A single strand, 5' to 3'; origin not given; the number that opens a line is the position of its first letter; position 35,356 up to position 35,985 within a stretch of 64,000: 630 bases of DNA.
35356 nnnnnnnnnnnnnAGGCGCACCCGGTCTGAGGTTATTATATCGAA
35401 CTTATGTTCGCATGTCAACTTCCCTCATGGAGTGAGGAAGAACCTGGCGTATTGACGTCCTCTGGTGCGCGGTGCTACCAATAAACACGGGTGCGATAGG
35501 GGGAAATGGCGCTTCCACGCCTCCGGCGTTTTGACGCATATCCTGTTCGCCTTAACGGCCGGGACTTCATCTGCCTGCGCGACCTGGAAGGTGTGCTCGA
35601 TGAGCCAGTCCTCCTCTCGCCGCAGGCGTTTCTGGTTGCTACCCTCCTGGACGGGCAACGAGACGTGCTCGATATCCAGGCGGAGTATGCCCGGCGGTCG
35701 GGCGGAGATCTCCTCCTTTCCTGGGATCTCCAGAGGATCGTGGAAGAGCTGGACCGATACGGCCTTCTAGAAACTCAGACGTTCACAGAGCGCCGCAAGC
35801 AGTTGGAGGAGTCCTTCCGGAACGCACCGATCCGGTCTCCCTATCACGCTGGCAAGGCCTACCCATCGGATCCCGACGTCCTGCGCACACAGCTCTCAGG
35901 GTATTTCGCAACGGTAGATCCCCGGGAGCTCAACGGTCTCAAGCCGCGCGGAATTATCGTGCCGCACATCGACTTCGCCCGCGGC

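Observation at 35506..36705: PqqD-like RiPP-recognition element fused to a MEMO1/LigB-superfamily enzyme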

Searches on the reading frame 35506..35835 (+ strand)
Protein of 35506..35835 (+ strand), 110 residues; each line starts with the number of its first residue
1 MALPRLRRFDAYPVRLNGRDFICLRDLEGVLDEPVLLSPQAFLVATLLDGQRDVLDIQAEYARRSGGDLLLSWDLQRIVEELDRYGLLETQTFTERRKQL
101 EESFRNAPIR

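Call 3: search_protein_families(library=pfam, proteins=[window:35506-35835:+], max_evalue=1)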
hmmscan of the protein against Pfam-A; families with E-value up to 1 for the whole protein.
window:35506-35835:+ (110 aa): 0 families

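Call 4: search_protein_families(library=ncbifam, proteins=[window:35506-35835:+], max_evalue=1)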
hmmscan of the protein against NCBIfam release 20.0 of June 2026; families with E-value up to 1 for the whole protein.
window:35506-35835:+ (110 aa): 2 families
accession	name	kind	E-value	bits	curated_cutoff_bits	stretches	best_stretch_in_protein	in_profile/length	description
NF041716.1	HxA_phane_GNAT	equivalog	0.061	13.2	250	1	76-107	16-48/152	cyclophane-containing RiPP N-acetyltransferase HaaN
TIGR03859.1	PQQ_PqqD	equivalog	0.082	12.8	46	1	37-84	29-76/81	pyrroloquinoline quinone biosynthesis peptide chaperone PqqD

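Call 12: search_protein_families(library=pfam, alignment_id=A2, max_evalue=10)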
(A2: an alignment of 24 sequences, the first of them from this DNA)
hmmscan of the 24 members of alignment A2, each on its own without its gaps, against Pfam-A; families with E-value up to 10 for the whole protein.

A. member 1, seq(108 aa): 0 families

B. families by the number of members that match (of 24 scanned): 10 families
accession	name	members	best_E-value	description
PF05402.18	PqqD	3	0.0012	Coenzyme PQQ synthesis protein D (PqqD)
PF21782.3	PKMT_2nd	2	0.14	PKMT, C-terminal winged helix domain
PF16562.11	HECW_N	1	0.034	N-terminal domain of E3 ubiquitin-protein ligase HECW1 and 2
PF02881.24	SRP54_N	1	0.048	SRP54-type protein, helical bundle domain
PF09484.15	Cas_TM1802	1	0.055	CRISPR-associated protein TM1802 (cas_TM1802)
PF22792.1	DUF7012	1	0.066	Domain of unknown function (DUF7012)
PF25570.1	TPR_DENND3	1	0.089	DENND3-like, TPR repeats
PF17657.6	DNA_pol3_finger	1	0.1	Bacterial DNA polymerase III alpha subunit finger domain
PF21475.2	PaaA-like_N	1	0.17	PaaA-like, N-terminal domain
PF08823.16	PG_binding_2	1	0.18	Putative peptidoglycan binding domain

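Call 13: search_solved_structures(query=A2, max_evalue=10, show_alignments=3)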
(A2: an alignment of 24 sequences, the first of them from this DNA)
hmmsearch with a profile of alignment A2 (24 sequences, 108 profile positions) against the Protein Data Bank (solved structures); distinct sequences matched with E-value up to 10: 7.
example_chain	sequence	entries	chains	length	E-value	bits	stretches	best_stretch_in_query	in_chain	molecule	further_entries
5bu8_A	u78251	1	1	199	0.05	17.1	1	8-65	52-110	DNA stabilization protein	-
5bu5_A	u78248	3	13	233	0.066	16.7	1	8-65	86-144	DNA stabilization protein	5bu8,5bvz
4raz_A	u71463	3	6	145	0.22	15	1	29-103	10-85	DNA-binding transcriptional dual regulator of siderophore biosynthesis and transport(Fur f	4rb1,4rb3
4ray_A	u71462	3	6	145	0.35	14.4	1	31-103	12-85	DNA-binding transcriptional dual regulator of siderophore biosynthesis and transport(Fur f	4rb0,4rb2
2lmg_A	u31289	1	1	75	0.65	13.5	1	73-102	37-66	Heat shock 70 kDa protein 1A/1B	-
3htk_A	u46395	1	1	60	1.1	12.7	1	72-106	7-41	Structural maintenance of chromosomes protein 5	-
3lof_A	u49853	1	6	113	1.5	12.3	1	73-102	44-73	Heat shock 70 kDa protein 1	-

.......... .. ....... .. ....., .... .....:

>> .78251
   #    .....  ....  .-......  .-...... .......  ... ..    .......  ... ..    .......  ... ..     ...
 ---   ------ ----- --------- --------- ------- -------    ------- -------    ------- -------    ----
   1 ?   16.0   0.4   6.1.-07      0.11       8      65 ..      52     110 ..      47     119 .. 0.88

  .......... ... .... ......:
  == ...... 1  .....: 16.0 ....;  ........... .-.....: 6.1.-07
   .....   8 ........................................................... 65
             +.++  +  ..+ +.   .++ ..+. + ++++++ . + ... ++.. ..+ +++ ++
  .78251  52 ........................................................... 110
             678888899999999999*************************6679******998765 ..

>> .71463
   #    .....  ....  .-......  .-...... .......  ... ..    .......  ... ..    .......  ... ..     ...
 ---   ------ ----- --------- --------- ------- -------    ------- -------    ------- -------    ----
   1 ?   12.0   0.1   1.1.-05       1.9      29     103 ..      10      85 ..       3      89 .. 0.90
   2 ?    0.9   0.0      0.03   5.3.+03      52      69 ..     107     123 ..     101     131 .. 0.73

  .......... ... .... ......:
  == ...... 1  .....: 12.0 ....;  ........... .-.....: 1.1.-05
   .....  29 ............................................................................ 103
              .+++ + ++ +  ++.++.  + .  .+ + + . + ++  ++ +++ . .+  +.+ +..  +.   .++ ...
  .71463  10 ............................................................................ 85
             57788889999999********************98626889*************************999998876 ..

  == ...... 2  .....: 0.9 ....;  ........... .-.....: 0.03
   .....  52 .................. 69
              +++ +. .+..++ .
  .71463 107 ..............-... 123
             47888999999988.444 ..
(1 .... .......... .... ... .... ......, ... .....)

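Call 26: predict_structure(alignment_id=A2)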
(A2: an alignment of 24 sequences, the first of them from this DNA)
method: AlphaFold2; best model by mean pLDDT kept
length: 108 residues; sequences in the alignment: 24
mean_pLDDT: 94.2   pTM: 0.82
mean pLDDT of the five models: 94.2, 94.1, 93.6, 92.6, 91.9
residues with pLDDT >= 90: 96; 70-90: 12; 50-70: 0; < 50: 0
segments of 3 or more residues with pLDDT < 50: none
pLDDT, mean of each block of 10 residues (from residue 1): 93 97 92 93 97 97 96 96 95 92 90
secondary structure, 60 per line:
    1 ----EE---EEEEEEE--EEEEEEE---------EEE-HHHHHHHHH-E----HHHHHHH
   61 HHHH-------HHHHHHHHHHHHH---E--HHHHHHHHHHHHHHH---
elements in order: E10-16 E19-25 E35-37 H39-47 H54-64 H72-84 H91-105

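Call 29: fold_search(model_id=the predicted structure, library=pdb)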
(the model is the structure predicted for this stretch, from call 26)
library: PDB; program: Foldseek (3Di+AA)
matches with E <= 10: 658; with E <= 0.001: 0
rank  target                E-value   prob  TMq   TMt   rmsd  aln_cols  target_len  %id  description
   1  8cwt_B                5.2e-02  0.33  0.23  0.23  13.8       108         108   23  Complex structure of WhiB3 and the SigmaAr4-RNAP Beta flap tip chimera in space group P43212 (released 2023-05-17)
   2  5sxy_MODEL_1_A        7.9e-02  0.97  0.51  0.57   3.8        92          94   20  The solution NMR structure for the PqqD truncation of Methylobacterium extorquens PqqCD representing a functio (released 2017-05-24)
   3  5v1u_B                2.5e-01  0.91  0.48  0.58   4.7        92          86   15  TbiB1 in Complex with the TbiA(beta) Leader Peptide (released 2018-09-05)
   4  5v1u_A                2.7e-01  0.82  0.46  0.57   6.0        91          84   19  TbiB1 in Complex with the TbiA(beta) Leader Peptide (released 2018-09-05)
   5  8fkp_NM               2.7e-01  0.18  0.26  0.17  29.1       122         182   16  Human nucleolar pre-60S ribosomal subunit (State A1) (released 2023-07-12)
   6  5dnk_A                5.9e-01  0.82  0.46  0.11   3.8        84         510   18  The structure of PKMT1 from Rickettsia prowazekii in complex with AdoHcy (released 2016-08-10)
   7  4quf_D                7.1e-01  0.33  0.28  0.45   7.1        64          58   12  crystal structure of chromodomain of Rhino with H3K9me3 (released 2014-08-20)
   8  8eth_3                7.1e-01  0.12  0.27  0.17  29.2       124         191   14  Ytm1 associated 60S nascent ribosome State 1B (released 2022-11-30)
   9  8hi7_A                7.6e-01  0.77  0.55  0.25   4.3       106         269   12  Crystal structure of a holoenzyme TglHI with two Fe irons for Pseudomonas syringae Peptidyl (S) 2-mercaptoglycine bios (released 2023-08-23)
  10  4quf_F                7.6e-01  0.35  0.30  0.46   7.2        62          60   13  crystal structure of chromodomain of Rhino with H3K9me3 (released 2014-08-20)
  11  4u68_B                7.6e-01  0.35  0.29  0.46   7.3        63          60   13  Crystal structure of Rhino chromodomain in complex with H3K9me3 (released 2015-08-05)
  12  4quf_B                7.6e-01  0.30  0.28  0.42   7.0        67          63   13  crystal structure of chromodomain of Rhino with H3K9me3 (released 2014-08-20)
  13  8vl4_MODEL_1_A        7.6e-01  0.25  0.23  0.24   7.7        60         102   13  Solution NMR Structure of de novo design protein 312 parent (released 2024-08-07)
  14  8eti_3                8.1e-01  0.09  0.24  0.16  29.6       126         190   14  Fkbp39 associated 60S nascent ribosome State 1 (released 2022-11-30)
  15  7vrf_A                8.6e-01  0.23  0.27  0.41   8.3        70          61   14  Crystal structure of Oxpecker chromodomain in complex with H3K9me3 (released 2022-10-26)
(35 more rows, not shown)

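Call 49: search_protein_representatives(alignment_id=A2)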
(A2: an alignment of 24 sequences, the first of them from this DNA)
Query: 24 sequences, 108 profile positions. Proteins with E-value up to 0.001 (for the whole library): 1799; up to 1e-10: 997; up to 1e-30: 12. The best 150 are listed.
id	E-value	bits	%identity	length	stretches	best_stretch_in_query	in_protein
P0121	1.4e-39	150.8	-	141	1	1-108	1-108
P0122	2.2e-37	143.7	-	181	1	1-108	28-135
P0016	1.2e-35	138.1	-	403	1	1-108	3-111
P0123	7.6e-35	135.6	-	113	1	1-108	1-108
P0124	1.9e-34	134.3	-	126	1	1-107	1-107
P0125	4.6e-34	133.1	-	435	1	1-108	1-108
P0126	3.4e-33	130.3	-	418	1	1-108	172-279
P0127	4.8e-33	129.8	-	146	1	1-108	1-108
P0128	1.8e-32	127.9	-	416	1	3-108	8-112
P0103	3.3e-32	127.1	-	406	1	3-107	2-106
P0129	2.7e-31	124.1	-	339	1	1-107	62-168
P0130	6.1e-31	123.0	-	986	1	1-107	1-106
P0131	1.4e-30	121.9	-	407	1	1-107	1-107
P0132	1.9e-30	121.4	-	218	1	2-107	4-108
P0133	1.5e-29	118.5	-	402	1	2-107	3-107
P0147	2.3e-28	114.7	-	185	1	3-103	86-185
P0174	1.8e-26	108.6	-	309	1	4-106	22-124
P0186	8.7e-26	106.4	-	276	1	3-108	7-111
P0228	2.2e-24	101.9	-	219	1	4-107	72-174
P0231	2.7e-24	101.6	-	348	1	3-108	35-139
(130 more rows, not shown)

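Call 50: search_protein_families(library=pfam, proteins=[P0130, P0126, P0129, P0121, P0122, P0174, P0228, P0147, P0231, P0186], max_evalue=0.01)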
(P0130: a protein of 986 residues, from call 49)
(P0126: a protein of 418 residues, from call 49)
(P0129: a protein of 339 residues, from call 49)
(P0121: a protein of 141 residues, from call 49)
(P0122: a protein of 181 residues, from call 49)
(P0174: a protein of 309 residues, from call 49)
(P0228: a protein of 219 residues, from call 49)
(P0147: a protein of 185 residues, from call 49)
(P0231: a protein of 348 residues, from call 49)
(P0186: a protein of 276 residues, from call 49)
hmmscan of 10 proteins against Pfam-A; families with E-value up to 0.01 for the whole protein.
P0130 (986 aa): 4 families
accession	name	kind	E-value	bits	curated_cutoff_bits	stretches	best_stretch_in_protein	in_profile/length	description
PF13424.12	TPR_12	-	0.00012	22.7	30.1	0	604-664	4-66/77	Tetratricopeptide repeat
PF07719.23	TPR_2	-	0.00015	22.1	27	0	604-632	2-30/34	Tetratricopeptide repeat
PF00515.34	TPR_1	-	0.00069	19.8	27.8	0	605-631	3-29/34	Tetratricopeptide repeat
PF13371.12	TPR_9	-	0.002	18.5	35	0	605-628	31-54/73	Tetratricopeptide repeat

P0126 (418 aa): 1 family
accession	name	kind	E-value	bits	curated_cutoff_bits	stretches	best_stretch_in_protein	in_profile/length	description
PF01875.22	Memo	-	1.4e-22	80.6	27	1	284-418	3-126/269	Memo-like protein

P0129 (339 aa): 1 family
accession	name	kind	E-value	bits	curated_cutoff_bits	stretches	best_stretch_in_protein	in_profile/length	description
PF01875.22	Memo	-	4e-30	105.4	27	1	175-324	4-147/269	Memo-like protein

P0121 (141 aa): 0 families

P0122 (181 aa): 0 families

P0174 (309 aa): 1 family
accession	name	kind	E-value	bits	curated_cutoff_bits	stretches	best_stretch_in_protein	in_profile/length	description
PF01875.22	Memo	-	1.4e-29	103.6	27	1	130-291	2-153/269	Memo-like protein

P0228 (219 aa): 0 families

P0147 (185 aa): 0 families

P0231 (348 aa): 1 family
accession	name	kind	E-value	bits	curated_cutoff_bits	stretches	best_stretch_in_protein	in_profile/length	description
PF01875.22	Memo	-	1.3e-27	97.1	27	1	143-347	2-180/269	Memo-like protein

P0186 (276 aa): 1 family
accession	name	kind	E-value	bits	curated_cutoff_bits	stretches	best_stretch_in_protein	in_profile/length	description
PF01875.22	Memo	-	1.1e-23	84.3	27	1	115-267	2-148/269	Memo-like protein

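Call 98: search_protein_families(library=ncbifam, alignment_id=A2, max_evalue=1)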
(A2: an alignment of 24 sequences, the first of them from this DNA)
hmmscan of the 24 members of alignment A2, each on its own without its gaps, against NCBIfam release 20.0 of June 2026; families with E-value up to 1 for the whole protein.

A. member 1, seq(108 aa): 2 families
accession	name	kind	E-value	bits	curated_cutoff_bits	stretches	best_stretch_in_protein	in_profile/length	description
TIGR03859.1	PQQ_PqqD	equivalog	0.08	12.8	46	1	37-84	29-76/81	pyrroloquinoline quinone biosynthesis peptide chaperone PqqD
NF041716.1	HxA_phane_GNAT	equivalog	0.085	12.8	250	1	76-107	16-48/152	cyclophane-containing RiPP N-acetyltransferase HaaN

B. families by the number of members that match (of 24 scanned): 12 families
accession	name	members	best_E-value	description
TIGR03859.1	PQQ_PqqD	8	0.00042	pyrroloquinoline quinone biosynthesis peptide chaperone PqqD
NF002535.0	PRK02079.1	4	0.0033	pyrroloquinoline quinone biosynthesis peptide chaperone PqqD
TIGR04248.1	SCM_PqqD_rel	4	0.0093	SynChlorMet cassette protein ScmD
NF041824.1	daptide_HExxH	2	0.0014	daptide biosynthesis intramembrane metalloprotease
NF050149.1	RiPP_bind_ApyI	1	0.0098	RiPP maturation protein ApyI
NF009049.0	PRK12383.1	1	0.029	phosphopentomutase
NF008910.0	PRK12274.1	1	0.078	serine/threonine protein kinase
NF041716.1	HxA_phane_GNAT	1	0.085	cyclophane-containing RiPP N-acetyltransferase HaaN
NF058615.1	cyano_YWSERL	1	0.093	YWSERL motif small protein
NF042421.1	hydcarot_desat_CrtD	1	0.13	1-hydroxycarotenoid 3,4-desaturase CrtD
TIGR02462.1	pyranose_ox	1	0.16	pyranose oxidase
TIGR04302.1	geo_PqqD_fam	1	0.17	GeoRSP system PqqD family peptide chaperone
